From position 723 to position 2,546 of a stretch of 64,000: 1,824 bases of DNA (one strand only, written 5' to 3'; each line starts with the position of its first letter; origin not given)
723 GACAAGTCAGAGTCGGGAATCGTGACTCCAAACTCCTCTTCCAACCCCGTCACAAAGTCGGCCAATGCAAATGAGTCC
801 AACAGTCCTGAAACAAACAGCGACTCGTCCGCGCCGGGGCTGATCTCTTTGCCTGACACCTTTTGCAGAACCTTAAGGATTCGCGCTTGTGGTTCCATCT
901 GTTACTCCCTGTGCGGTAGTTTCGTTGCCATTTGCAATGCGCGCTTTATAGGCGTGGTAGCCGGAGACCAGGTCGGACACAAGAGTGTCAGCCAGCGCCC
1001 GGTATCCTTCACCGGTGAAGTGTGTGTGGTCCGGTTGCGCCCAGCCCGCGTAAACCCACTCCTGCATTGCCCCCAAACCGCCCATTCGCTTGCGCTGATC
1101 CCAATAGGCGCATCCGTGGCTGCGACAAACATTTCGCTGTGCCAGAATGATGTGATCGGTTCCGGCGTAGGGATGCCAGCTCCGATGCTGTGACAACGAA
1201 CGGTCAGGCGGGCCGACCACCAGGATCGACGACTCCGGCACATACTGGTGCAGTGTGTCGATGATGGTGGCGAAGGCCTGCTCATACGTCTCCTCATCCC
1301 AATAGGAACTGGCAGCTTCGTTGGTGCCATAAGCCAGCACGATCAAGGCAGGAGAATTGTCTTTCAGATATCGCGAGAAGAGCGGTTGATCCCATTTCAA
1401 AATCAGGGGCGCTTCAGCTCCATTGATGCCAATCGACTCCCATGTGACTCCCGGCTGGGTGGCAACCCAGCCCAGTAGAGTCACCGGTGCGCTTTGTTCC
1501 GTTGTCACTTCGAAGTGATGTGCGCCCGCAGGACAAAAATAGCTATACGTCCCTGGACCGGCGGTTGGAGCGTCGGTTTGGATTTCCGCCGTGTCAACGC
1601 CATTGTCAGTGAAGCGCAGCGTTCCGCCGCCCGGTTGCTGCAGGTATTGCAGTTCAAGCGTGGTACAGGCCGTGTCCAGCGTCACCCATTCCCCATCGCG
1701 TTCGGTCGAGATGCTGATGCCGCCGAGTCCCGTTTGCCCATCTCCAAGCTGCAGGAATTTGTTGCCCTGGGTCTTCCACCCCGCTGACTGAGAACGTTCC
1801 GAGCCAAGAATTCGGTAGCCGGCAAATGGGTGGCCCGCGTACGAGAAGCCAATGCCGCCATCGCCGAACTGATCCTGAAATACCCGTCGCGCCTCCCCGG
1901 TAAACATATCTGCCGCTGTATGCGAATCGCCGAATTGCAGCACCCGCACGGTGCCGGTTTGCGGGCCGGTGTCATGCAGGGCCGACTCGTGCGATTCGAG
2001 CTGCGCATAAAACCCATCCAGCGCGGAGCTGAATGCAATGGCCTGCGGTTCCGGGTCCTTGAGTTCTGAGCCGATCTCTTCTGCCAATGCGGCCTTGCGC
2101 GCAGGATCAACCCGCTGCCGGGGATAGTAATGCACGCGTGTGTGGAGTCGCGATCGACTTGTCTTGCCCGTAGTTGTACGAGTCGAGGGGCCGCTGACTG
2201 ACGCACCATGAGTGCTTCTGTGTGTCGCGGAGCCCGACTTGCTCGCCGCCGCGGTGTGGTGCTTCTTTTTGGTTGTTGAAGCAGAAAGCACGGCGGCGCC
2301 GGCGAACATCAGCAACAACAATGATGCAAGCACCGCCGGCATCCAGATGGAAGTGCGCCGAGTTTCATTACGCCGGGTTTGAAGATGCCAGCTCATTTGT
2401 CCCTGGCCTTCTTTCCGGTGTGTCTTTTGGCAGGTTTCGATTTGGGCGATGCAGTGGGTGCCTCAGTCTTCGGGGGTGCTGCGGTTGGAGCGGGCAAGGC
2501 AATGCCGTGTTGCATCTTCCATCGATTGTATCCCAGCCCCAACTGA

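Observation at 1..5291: Dlt-like surface-acylation operon: MBOAT, two SGNH proteins, a carrier protein and a FabH-like loader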

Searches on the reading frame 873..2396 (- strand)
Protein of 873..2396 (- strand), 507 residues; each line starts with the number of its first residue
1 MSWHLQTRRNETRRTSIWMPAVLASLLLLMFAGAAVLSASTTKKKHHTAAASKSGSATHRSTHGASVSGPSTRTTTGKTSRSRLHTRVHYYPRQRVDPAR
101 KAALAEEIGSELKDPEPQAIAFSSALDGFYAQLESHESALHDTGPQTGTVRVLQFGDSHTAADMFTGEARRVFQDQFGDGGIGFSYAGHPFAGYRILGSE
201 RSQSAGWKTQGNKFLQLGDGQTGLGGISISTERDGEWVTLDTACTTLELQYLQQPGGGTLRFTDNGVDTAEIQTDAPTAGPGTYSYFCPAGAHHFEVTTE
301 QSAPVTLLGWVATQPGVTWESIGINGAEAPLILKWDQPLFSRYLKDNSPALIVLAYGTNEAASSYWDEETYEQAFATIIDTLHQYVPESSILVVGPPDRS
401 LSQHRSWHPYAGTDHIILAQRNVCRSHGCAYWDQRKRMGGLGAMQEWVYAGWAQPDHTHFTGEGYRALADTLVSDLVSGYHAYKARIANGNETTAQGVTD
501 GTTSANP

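Call 6: search_protein_families(library=pfam, proteins=[window:873-2396:-], max_evalue=0.1)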
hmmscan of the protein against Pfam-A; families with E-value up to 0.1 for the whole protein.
window:873-2396:- (507 aa): 2 families
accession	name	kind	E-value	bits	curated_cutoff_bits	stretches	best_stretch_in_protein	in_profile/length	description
PF13472.12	Lipase_GDSL_2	-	7e-12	46.6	32.9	1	310-467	26-178/178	GDSL-like Lipase/Acylhydrolase family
PF00657.28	Lipase_GDSL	-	2.3e-07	31.6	23.6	1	342-470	66-206/208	GDSL-like Lipase/Acylhydrolase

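Call 7: search_protein_families(library=ncbifam, proteins=[window:873-2396:-], max_evalue=0.1)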
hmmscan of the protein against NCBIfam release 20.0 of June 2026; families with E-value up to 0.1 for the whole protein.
window:873-2396:- (507 aa): 2 families
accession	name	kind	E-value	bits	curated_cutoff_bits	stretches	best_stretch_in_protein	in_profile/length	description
NF042968.1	AcxylEst_AxeA1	equivalog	0.00047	18.6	700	1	345-439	340-434/459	acetylxylan esterase AxeA1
NF042969.1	AcxyGlmanDactase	equivalog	0.0036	16.3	500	1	345-393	206-254/323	bifunctional acetylxylan esterase/glucomannan deacetylase AxeC2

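Call 8: find_encoding_contigs(protein=window:876-2396:-, flank=10000, max_places=6)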
Protein window:876-2396:- (507 aa): 1 contig read that carries it; 1 place shown.
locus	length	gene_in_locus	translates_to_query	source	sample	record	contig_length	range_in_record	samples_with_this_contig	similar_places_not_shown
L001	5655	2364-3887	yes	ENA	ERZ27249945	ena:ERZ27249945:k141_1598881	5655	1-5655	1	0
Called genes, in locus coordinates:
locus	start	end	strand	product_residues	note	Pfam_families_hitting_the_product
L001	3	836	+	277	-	?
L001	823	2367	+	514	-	PF00657:Lipase_GDSL (weak), PF13472:Lipase_GDSL_2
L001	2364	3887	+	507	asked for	PF13472:Lipase_GDSL_2, PF00657:Lipase_GDSL (weak)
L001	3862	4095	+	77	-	PF00550:PP-binding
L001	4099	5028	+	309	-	PF08545:ACP_syn_III, PF08541:ACP_syn_III_C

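Call 15: search_solved_structures(query=L001:4099-5025:+, max_evalue=0.00001, show_alignments=2)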
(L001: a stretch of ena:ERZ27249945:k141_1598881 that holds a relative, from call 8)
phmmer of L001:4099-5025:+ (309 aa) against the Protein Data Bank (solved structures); distinct sequences matched with E-value up to 0.00001: 48.
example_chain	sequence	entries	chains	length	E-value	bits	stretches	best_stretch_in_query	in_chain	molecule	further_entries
9ka5_A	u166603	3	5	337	4.5e-44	154.1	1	7-305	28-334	Beta-ketoacyl-[acyl-carrier-protein] synthase III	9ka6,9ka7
1hn9_A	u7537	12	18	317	4.8e-44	154.1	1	7-305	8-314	BETA-KETOACYL-ACYL CARRIER PROTEIN SYNTHASE III | 3-oxoacyl-[acyl-carrier-protein] synthase III | 3-oxoacyl-[acyl-carrier-protein] synthase 3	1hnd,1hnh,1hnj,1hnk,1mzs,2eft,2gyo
6x7r_A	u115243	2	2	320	4.9e-44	154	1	7-305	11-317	3-oxoacyl-[acyl-carrier-protein] synthase 3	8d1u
9ka2_A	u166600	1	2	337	5.9e-44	153.8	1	7-305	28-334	Beta-ketoacyl-[acyl-carrier-protein] synthase III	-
3il9_A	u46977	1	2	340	6.2e-44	153.7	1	7-305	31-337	3-oxoacyl-[acyl-carrier-protein] synthase 3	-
4ylt_A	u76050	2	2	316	9.2e-44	153.1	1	6-305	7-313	3-oxoacyl-[acyl-carrier-protein] synthase 3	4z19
8vd9_A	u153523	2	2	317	2.7e-43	151.6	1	6-304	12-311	Beta-ketoacyl-[acyl-carrier-protein] synthase III 1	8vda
1ebl_A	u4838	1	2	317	4.4e-43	150.9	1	7-305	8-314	BETA-KETOACYL-ACP SYNTHASE III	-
2ebd_A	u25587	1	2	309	6.2e-43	150.4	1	7-305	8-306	3-oxoacyl-[acyl-carrier-protein] synthase 3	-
4nhd_A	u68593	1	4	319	2.7e-42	148.3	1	6-305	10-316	3-oxoacyl-[acyl-carrier-protein] synthase 3 protein 1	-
3il3_A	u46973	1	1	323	8.5e-41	143.4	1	6-305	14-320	3-oxoacyl-[acyl-carrier-protein] synthase 3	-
1zow_A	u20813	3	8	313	4.9e-40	140.9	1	4-305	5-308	3-oxoacyl-[acyl-carrier-protein] synthase III | 3-oxoacyl-[acyl-carrier-protein] synthase 3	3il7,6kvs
4x9k_A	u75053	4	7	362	1.3e-38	136.3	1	6-303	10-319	3-oxoacyl-[acyl-carrier-protein] synthase 3 protein 2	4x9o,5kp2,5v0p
4wzu_A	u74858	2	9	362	2.2e-38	135.5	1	6-303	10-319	3-oxoacyl-[acyl-carrier-protein] synthase 3 protein 2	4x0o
3h78_A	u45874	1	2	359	2.4e-38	135.4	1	2-305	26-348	PQS biosynthetic enzyme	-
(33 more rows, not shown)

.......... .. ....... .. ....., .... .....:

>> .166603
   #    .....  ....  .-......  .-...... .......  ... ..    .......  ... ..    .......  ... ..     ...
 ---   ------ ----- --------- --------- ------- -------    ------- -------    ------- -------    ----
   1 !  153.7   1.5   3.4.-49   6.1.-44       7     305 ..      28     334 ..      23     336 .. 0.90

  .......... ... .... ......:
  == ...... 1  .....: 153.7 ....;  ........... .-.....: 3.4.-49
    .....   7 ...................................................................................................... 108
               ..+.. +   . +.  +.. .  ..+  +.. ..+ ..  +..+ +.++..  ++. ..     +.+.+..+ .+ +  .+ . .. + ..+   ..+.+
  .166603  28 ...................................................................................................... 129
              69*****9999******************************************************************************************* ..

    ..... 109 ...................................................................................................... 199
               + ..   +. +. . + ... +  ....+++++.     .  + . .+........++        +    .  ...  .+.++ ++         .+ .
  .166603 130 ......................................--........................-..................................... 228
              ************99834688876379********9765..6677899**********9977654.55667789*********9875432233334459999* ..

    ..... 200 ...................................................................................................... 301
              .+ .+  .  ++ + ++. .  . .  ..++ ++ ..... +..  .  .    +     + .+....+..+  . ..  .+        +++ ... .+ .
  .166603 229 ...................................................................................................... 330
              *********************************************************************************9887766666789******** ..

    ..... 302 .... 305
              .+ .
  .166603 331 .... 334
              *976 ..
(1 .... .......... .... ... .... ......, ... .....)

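Call 16: search_solved_structures(query=window:876-2396:-, max_evalue=1, show_alignments=2)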
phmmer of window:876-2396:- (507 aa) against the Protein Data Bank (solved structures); distinct sequences matched with E-value up to 1: 5.
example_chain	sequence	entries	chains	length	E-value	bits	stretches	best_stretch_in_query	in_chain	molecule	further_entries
4k3u_A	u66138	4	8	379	4.7e-31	111.4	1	148-476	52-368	GDSL-like Lipase/Acylhydrolase family protein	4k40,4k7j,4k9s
8gkd_A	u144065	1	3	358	3.1e-12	49.3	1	149-477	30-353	SGNH hydrolase-type esterase domain-containing protein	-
8gld_A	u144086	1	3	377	4.8e-12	48.7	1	150-476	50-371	SGNH hydrolase-type esterase domain-containing protein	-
2wab_A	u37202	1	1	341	0.38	12.7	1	310-396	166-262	ENDOGLUCANASE E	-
2wao_A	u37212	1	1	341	0.39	12.7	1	311-396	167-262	ENDOGLUCANASE E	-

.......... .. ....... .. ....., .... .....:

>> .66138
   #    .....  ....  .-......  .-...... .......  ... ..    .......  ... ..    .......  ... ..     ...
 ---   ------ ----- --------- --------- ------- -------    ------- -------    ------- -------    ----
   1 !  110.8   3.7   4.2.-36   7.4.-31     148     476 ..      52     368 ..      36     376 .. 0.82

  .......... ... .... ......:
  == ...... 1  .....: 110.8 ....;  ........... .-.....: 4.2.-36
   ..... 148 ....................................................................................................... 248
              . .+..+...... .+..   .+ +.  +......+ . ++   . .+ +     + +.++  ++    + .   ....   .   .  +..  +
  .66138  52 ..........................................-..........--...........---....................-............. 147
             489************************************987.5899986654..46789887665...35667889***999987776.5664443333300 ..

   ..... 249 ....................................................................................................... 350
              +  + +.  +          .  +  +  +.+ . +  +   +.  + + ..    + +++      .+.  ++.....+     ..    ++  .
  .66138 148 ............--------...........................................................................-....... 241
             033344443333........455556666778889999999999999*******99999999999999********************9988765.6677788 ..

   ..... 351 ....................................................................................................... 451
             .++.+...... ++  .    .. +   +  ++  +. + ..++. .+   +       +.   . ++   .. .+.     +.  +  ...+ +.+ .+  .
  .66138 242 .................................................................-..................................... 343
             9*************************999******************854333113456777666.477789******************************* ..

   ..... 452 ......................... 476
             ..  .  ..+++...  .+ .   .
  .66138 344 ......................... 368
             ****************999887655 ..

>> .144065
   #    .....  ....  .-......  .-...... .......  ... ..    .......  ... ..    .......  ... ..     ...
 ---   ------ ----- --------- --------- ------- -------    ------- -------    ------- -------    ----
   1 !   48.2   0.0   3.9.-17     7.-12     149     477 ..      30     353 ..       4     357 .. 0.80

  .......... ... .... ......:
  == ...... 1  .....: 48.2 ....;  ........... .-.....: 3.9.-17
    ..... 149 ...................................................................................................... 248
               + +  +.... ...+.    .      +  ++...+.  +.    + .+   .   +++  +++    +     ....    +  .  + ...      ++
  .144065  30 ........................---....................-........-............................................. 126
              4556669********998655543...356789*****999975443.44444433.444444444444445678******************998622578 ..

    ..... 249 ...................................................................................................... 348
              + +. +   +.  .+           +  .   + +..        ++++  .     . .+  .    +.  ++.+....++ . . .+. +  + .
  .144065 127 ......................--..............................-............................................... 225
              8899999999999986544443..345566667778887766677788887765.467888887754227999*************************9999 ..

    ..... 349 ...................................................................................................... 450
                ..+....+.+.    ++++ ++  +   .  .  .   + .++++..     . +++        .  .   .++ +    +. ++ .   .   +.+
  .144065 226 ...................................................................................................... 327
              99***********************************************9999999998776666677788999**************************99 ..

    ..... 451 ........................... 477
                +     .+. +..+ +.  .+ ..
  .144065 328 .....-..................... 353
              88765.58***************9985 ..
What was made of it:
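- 873..2396 (-): SGNH-2, 507 aa. N-terminal membrane anchor (residues 15-42), a Ser/Thr/Lys-rich linker, then an Ape1-like SGNH plus beta-sandwich domain. Ser158, Gly326, Asn359, Asp456 and His459. Proposed O-acyl esterase, an Ape1 orthologue. NmApe1 4K3U 4.7e-31 over residues 148-476; CjApe1 8GKD/8GLD 3e-12 (call 16).
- On OAP cluster (PatA/PatB/Ape1 peptidoglycan O-acetylation): SGNH-2 against NmApe1 gives 4.7e-31 over the whole domain (call 16).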

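Call 17: find_homologous_proteins(query=L001:4099-5025:+, max_evalue=1e-20)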
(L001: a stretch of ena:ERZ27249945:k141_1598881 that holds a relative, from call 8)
Query L001:4099-5025:+ (309 aa): 4996 proteins with E <= 1e-20 among 8000 candidates; the best 120 are listed.
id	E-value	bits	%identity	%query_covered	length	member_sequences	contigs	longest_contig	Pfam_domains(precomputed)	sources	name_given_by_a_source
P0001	1.7e-195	666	100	100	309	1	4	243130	PF08545.17,PF08541.17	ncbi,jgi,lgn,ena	jgi:3-oxoacyl-[acyl-carrier-protein] synthase-3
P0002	1.1e-181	621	94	100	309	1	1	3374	PF08545.17,PF08541.17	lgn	-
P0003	9.8e-168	575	86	100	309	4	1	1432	PF08545.17,PF08541.17,PF00195.26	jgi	jgi:3-oxoacyl-[acyl-carrier-protein] synthase-3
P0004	4.3e-166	570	86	100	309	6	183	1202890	PF08545.17,PF08541.17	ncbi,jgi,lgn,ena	jgi:3-oxoacyl-[acyl-carrier-protein] synthase-3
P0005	8.4e-165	565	85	100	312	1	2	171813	PF08545.17,PF08541.17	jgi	jgi:3-oxoacyl-[acyl-carrier-protein] synthase-3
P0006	1.4e-164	564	85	100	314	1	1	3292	PF08545.17,PF08541.17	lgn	-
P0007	1.6e-164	564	85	100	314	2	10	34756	PF08545.17,PF08541.17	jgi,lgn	jgi:3-oxoacyl-[acyl-carrier-protein] synthase-3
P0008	3.2e-164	563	85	100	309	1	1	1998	PF08545.17,PF08541.17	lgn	-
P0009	3.6e-164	563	85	100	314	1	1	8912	PF08545.17,PF08541.17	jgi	jgi:3-oxoacyl-[acyl-carrier-protein] synthase-3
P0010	5.6e-164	563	85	100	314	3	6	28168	PF08545.17,PF08541.17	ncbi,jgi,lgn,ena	jgi:3-oxoacyl-[acyl-carrier-protein] synthase-3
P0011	7.0e-164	562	84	100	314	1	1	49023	PF08545.17,PF08541.17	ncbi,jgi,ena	-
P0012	2.5e-163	560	84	100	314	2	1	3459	PF08545.17,PF08541.17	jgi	jgi:3-oxoacyl-[acyl-carrier-protein] synthase-3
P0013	5.0e-163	559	85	100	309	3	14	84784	PF08545.17,PF08541.17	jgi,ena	-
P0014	7.0e-163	559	84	100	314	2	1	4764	PF08545.17,PF08541.17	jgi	jgi:3-oxoacyl-[acyl-carrier-protein] synthase-3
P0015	7.9e-163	559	85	100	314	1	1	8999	PF08545.17,PF08541.17,PF00195.26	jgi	jgi:3-oxoacyl-[acyl-carrier-protein] synthase-3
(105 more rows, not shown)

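Call 31: search_protein_representatives(protein=P0001)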
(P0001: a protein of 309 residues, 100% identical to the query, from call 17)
Query: 309 residues. Proteins with E-value up to 0.001 (for the whole library): 12590; up to 1e-10: 5162; up to 1e-30: 549. The best 150 are listed.
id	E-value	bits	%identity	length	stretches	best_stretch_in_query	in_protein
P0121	1.1e-105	369.6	61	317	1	1-308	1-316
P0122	7.4e-79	281.5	48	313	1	5-307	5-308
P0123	2.0e-70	253.9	46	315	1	3-306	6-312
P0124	7.7e-69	248.6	48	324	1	3-308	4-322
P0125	2.2e-63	230.7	51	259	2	3-202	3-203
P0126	7.0e-63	229.1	56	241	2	157-306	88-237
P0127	2.2e-62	227.4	57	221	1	101-308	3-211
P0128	1.4e-56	208.4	47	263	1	70-307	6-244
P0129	1.6e-54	201.6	41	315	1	4-305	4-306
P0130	4.5e-53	196.9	70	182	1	21-161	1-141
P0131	2.9e-52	194.2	47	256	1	1-224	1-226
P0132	6.9e-49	183.1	56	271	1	1-174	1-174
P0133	1.5e-48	182.0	40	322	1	8-305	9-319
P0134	8.5e-47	176.3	44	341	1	2-268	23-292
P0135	1.3e-46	175.6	49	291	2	2-98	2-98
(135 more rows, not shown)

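Call 34: find_related_loci(query=A2, collection=genome_contigs, flank=10000)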
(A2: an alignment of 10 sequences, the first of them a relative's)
Query A2 (309 aa) in genome_contigs; peptide patterns used: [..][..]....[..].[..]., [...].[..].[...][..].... (x = any residue, [..] = any of these).
600 stretches matched a pattern (row limit reached: there are more); 582 encode a relative of the query (tblastn E <= 1e-3); the best 80 are kept; 80 distinct loci.
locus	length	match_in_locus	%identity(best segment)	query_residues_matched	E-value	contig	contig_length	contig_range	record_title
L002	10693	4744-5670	85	1-309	6e-173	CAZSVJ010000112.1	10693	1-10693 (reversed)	MAG TPA_asm: uncultured Terracidiphilus sp. isolate binchicken_co162_616 genome assembly, contig: NODE_15373_length_1069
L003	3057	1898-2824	86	1-309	3e-180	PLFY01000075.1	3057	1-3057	MAG: Acidobacteriaceae bacterium isolate bog_226 73.20110800_S3D.6_contig_6179, whole genome shotgun sequence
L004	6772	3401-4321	75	1-308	4e-156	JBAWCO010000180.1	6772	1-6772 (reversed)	MAG: Terracidiphilus sp. isolate MFD09390_ilm_asm_bin15 k127_5783, whole genome shotgun sequence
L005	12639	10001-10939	67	1-308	8e-131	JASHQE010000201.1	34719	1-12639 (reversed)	MAG: Acidobacteriaceae bacterium isolate JOPF067 JOPF_AWAY_contig_714607, whole genome shotgun sequence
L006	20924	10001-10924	63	1-308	6e-127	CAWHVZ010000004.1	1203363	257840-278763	MAG: uncultured Acidobacteriaceae bacterium isolate MFD04463.bin.2.174 genome assembly, contig: contig_25291, whole geno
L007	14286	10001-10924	65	1-308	3e-125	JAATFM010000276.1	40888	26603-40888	MAG: Acidobacteriales bacterium isolate bin_225 k141_933324, whole genome shotgun sequence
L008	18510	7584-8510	62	1-308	2e-121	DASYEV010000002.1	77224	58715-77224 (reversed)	MAG TPA_asm: Acidobacteriaceae bacterium isolate SMAG_U4996 k141_4784511, whole genome shotgun sequence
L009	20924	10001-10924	60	1-308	1e-118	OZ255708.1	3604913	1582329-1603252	MAG: Acidobacteriaceae bacterium isolate b5a6680f-9624-4fad-9287-dd873ee7bc67 genome assembly, chromosome: 1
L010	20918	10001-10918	60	3-308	2e-117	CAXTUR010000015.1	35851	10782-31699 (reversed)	MAG TPA_asm: uncultured Acidobacteriaceae bacterium isolate public_SRR14722041_metawrap_bin.3 genome assembly, contig: p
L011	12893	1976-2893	57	1-305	4e-109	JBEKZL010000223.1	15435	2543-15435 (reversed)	MAG: Bryobacteraceae bacterium isolate SPRUCE 69 SPRUCE_69_223, whole genome shotgun sequence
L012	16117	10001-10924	62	1-308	1e-108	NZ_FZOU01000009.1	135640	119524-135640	Granulicella rosea strain DSM 18704, whole genome shotgun sequence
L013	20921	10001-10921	57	1-306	4e-108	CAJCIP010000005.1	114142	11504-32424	Verrucomicrobia bacterium Tous-C9LFEB isolate BOG_genome_mining.57 genome assembly, contig: k141_8495779, whole genome s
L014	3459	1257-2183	56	1-308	8e-110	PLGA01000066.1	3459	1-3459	MAG: Bryobacterales bacterium isolate bog_224 73.20110800_S3D.58_contig_8916, whole genome shotgun sequence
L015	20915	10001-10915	54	1-305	6e-105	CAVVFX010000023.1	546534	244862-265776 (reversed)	MAG: Terriglobia bacterium isolate MFD01716.bin.2.1 genome assembly, contig: contig_76328, whole genome shotgun sequence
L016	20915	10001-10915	55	1-305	2e-104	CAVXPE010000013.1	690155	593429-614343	MAG: Bryobacterales bacterium isolate MFD00731.bin.2.93 genome assembly, contig: contig_41834, whole genome shotgun sequ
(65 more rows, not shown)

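Call 50: find_encoding_contigs(protein=P0001, flank=10000, max_places=3)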
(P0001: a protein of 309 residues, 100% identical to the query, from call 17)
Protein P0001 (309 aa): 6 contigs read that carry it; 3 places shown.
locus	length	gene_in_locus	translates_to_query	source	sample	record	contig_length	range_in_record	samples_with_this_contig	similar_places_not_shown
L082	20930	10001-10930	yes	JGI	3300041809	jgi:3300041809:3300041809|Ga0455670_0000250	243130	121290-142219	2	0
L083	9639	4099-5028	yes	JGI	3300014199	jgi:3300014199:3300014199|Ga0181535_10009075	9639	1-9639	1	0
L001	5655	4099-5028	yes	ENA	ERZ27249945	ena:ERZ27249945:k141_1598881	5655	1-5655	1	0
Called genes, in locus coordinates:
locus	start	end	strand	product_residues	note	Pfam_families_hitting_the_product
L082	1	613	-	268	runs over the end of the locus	-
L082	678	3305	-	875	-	PF12704:MacB_PCD, PF02687:FtsX, PF12704:MacB_PCD, PF02687:FtsX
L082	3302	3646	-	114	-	PF03551:PadR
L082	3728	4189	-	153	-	PF07883:Cupin_2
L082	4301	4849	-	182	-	PF03330:DPBB_1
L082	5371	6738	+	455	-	PF03062:MBOAT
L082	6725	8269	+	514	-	PF00657:Lipase_GDSL (weak), PF13472:Lipase_GDSL_2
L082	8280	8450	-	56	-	-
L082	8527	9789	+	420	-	PF13472:Lipase_GDSL_2, PF00657:Lipase_GDSL (weak)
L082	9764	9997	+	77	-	PF00550:PP-binding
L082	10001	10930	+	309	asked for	PF08545:ACP_syn_III, PF08541:ACP_syn_III_C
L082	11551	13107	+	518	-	PF00962:A_deaminase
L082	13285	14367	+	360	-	PF13620:CarboxypepD_reg, PF13715:CarbopepD_reg_2 (weak)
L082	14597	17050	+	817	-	PF12704:MacB_PCD, PF02687:FtsX, PF12704:MacB_PCD, PF02687:FtsX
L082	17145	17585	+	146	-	PF04237:YjbR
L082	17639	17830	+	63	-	-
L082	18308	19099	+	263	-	-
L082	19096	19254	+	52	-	-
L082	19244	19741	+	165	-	PF22817:ApeP-like, PF07977:FabA, PF22818:ApeI-like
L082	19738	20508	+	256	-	PF25084:LbH_EIF2B (faint), PF25087:GMPPB_C (faint), PF00132:Hexapep (weak), PF13720:Acetyltransf_11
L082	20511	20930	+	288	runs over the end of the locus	PF17930:LpxI_N, PF06230:LpxI_C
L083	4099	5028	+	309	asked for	PF08545:ACP_syn_III, PF08541:ACP_syn_III_C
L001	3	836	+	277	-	?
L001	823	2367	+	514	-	PF00657:Lipase_GDSL (weak), PF13472:Lipase_GDSL_2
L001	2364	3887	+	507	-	PF13472:Lipase_GDSL_2, PF00657:Lipase_GDSL (weak)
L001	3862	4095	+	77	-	PF00550:PP-binding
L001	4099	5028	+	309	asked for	PF08545:ACP_syn_III, PF08541:ACP_syn_III_C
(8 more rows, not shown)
